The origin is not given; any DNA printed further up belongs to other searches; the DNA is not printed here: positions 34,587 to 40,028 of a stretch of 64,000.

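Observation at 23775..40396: Conserved 56-75 bp hairpin element upstream of the RHS gene and at three cassette boundaries, fused to the same RHS codon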

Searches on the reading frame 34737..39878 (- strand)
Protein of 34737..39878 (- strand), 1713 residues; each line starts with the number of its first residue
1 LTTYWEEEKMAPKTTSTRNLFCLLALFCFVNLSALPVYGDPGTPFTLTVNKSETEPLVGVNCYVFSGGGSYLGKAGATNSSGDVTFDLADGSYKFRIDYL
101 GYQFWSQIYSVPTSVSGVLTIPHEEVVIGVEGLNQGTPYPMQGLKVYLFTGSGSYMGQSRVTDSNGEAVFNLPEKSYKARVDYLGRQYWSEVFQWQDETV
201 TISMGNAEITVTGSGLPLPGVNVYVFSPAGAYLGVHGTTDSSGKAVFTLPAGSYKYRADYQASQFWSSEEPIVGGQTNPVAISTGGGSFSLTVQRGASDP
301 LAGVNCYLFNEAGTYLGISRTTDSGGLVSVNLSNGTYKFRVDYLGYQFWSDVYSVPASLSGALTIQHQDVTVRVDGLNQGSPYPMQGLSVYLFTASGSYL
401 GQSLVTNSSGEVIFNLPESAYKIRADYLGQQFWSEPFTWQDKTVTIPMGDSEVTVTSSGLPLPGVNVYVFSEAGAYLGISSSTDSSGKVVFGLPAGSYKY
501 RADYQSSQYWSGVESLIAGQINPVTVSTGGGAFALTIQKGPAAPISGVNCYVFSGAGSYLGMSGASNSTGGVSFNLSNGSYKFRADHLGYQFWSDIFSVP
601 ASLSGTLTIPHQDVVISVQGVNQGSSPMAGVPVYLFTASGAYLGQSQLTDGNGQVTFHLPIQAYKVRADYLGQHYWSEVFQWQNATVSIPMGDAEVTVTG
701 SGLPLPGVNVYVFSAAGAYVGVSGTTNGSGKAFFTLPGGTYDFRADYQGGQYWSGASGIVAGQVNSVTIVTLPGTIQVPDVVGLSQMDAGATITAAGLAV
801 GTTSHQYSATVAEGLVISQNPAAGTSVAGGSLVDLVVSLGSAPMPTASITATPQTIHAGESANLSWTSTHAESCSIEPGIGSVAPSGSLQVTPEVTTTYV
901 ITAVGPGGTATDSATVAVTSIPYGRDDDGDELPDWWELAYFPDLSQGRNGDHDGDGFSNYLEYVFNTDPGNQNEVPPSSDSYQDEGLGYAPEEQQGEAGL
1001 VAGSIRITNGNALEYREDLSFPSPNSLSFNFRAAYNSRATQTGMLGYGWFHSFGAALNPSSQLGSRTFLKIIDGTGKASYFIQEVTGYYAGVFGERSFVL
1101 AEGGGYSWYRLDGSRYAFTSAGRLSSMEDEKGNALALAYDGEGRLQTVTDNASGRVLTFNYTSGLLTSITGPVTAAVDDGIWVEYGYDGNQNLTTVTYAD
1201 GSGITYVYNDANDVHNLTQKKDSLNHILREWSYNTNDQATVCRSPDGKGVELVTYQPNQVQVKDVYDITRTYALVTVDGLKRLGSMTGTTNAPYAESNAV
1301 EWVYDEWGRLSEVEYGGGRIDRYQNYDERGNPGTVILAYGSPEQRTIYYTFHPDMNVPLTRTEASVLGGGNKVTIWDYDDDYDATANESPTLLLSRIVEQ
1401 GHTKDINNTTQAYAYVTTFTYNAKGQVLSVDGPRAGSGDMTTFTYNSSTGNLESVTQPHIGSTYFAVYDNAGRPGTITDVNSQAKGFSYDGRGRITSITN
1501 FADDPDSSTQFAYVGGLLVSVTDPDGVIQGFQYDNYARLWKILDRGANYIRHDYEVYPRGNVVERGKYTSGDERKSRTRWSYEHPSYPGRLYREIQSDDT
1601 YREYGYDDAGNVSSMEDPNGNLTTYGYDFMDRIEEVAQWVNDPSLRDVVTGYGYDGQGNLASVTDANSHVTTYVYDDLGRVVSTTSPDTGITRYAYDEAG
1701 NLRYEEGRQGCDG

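Call 16: search_protein_families(library=pfam, proteins=[window:34737-39878:-], max_evalue=0.01)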
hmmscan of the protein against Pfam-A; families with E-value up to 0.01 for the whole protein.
window:34737-39878:- (1713 aa): 11 families
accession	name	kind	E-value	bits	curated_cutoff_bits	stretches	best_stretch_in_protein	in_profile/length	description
PF05593.20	RHS_repeat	-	8.7e-44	147.6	22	7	1654-1689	1-36/38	RHS Repeat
PF13620.12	CarboxypepD_reg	-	8.4e-41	138.7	32.3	5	211-280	6-77/82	Carboxypeptidase regulatory-like domain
PF11974.14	bMG3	-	4.3e-20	72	34.9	0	213-250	23-59/103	Bacterial alpha-2-macroglobulin MG3 domain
PF13715.12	CarbopepD_reg_2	-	7.2e-17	61.6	32.2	0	49-110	5-63/88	CarboxypepD_reg-like domain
PF17802.7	SpaA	-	1.5e-15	57.6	23.1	0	298-340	13-57/91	Prealbumin-like fold domain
PF03793.24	PASTA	-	7.5e-15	55.1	23.2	1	776-838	1-63/64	PASTA domain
PF17210.9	SdrD_B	-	4.9e-10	40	29.7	0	622-668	18-64/112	SdrD B-like domain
PF20148.4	DUF6531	-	1.3e-09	38.7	24.1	1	1005-1060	4-56/74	Domain of unknown function (DUF6531)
PF10670.15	DUF4198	-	3.4e-09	37.6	34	0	694-748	149-208/209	Domain of unknown function (DUF4198)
PF17789.7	MG4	-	0.004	17.8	24.7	0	616-662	18-63/95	Macroglobulin domain MG4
PF16405.10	DUF5013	-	0.0051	17.4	28.5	0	733-755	68-90/149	Domain of unknown function (DUF5013)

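Call 21: find_homologous_proteins(query=window:34737-39878:-, max_evalue=1e-50)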
Query window:34737-39878:- (1713 aa): 407 proteins with E <= 1e-50 among 8000 candidates; the best 120 are listed.
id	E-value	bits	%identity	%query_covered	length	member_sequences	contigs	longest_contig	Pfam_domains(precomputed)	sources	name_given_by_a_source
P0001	0.0e+0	3883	100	99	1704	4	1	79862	PF10670.16,PF13715.13,PF05593.20,PF11974.15,PF17802.8,PF03793.25,PF25023.2,PF13620.13,PF26591.1,PF17210.10,PF20148.5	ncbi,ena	-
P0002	0.0e+0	2122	56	42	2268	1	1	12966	PF10670.16,PF13715.13,PF05593.20,PF21876.3,PF20598.5,PF25023.2,PF20148.5,PF03527.21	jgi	jgi:RHS repeat-associated protein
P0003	0.0e+0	1960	48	51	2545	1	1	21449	PF13715.13,PF00411.25,PF02369.23,PF05593.20,PF23871.2,PF25023.2,PF13620.13,PF26591.1,PF20148.5,PF03527.21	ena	-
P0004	0.0e+0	1820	53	44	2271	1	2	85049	PF10670.16,PF13715.13,PF02369.23,PF05593.20,PF25023.2,PF13620.13,PF26591.1,PF09154.17,PF20148.5,PF03527.21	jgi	jgi:RHS repeat-associated protein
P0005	0.0e+0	1763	54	41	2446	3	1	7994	PF10670.16,PF13715.13,PF02369.23,PF05593.20,PF25023.2,PF13620.13,PF20148.5,PF03527.21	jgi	-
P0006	0.0e+0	1763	55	42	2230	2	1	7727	PF13715.13,PF05593.20,PF25023.2,PF26591.1,PF20148.5,PF03527.21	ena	-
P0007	0.0e+0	1761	53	42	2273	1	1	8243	PF10670.16,PF13715.13,PF05593.20,PF11974.15,PF20598.5,PF25023.2,PF26591.1,PF20148.5,PF03527.21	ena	-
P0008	0.0e+0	1748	42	99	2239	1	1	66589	PF13715.13,PF02369.23,PF05593.20,PF17802.8,PF25023.2,PF26591.1,PF20148.5,PF03527.21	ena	-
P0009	0.0e+0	1741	54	44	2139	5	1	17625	PF10670.16,PF13715.13,PF05593.20,PF11974.15,PF20598.5,PF23193.2,PF25023.2,PF13620.13,PF26591.1,PF20148.5,PF03527.21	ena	-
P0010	0.0e+0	1740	55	42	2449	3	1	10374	PF10670.16,PF02369.23,PF05593.20,PF25023.2,PF20148.5,PF03527.21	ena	-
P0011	0.0e+0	1722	51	42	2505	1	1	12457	PF13715.13,PF02369.23,PF05593.20,PF25023.2,PF13620.13,PF20148.5,PF03527.21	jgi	-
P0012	0.0e+0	1720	54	42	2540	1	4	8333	PF13715.13,PF02369.23,PF05593.20,PF11974.15,PF25023.2,PF13620.13,PF26591.1,PF20148.5,PF03527.21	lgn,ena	-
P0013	0.0e+0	1710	55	44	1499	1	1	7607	PF25341.2,PF24695.2,PF25023.2,PF13620.13,PF17210.10,PF20148.5,PF13715.13,PF02369.23,PF05593.20,PF11974.15,PF20598.5,PF26591.1,PF23374.2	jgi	-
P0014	0.0e+0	1708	54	42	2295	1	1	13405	PF10670.16,PF13715.13,PF02369.23,PF05593.20,PF11974.15,PF25023.2,PF13620.13,PF23374.2,PF20148.5,PF03527.21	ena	-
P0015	0.0e+0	1708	52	42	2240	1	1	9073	PF13715.13,PF05593.20,PF20598.5,PF25023.2,PF20148.5,PF03527.21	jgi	jgi:RHS repeat-associated protein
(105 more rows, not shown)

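Call 22: find_encoding_contigs(protein=P0001, flank=10000, max_places=10)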
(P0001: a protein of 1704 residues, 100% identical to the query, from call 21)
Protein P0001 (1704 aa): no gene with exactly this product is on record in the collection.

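Call 23: list_cluster_members(proteins=[P0001])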
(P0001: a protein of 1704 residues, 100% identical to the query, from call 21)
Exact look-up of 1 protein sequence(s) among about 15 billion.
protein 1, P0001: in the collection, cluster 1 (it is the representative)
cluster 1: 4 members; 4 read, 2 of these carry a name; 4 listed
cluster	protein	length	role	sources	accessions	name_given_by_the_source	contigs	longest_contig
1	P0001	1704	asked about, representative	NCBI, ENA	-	-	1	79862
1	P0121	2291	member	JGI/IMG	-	RHS repeat-associated protein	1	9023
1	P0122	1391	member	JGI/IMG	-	RHS repeat-associated protein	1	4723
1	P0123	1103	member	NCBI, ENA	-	-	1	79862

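Call 24: find_encoding_contigs(protein=P0121, flank=10000, max_places=10)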
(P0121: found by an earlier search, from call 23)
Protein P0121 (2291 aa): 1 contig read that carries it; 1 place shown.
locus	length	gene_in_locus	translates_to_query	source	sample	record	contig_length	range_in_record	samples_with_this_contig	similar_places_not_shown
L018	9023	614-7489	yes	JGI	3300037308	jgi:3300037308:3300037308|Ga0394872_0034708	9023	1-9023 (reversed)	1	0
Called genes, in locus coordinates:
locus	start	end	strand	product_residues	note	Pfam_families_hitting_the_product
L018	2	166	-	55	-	?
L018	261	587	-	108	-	-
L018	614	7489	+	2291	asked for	PF11974:bMG3 (faint), PF13620:CarboxypepD_reg (faint), PF03793:PASTA, PF20148:DUF6531, PF25023:TEN_YD-shell, PF05593:RHS_repeat (weak), PF25023:TEN_YD-shell, PF03527:RHS, +2 more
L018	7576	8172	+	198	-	-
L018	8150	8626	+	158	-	PF05593:RHS_repeat (faint)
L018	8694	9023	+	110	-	?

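Call 25: find_encoding_contigs(protein=P0122, flank=10000, max_places=10)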
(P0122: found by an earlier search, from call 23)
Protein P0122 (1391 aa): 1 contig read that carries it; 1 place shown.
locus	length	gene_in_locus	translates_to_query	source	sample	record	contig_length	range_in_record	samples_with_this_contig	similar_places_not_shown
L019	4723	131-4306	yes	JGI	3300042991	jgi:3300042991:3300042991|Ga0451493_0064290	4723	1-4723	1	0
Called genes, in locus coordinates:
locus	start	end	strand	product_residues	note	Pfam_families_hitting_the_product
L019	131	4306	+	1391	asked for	PF20148:DUF6531, PF25023:TEN_YD-shell, PF05593:RHS_repeat, PF25023:TEN_YD-shell, PF03527:RHS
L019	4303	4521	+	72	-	-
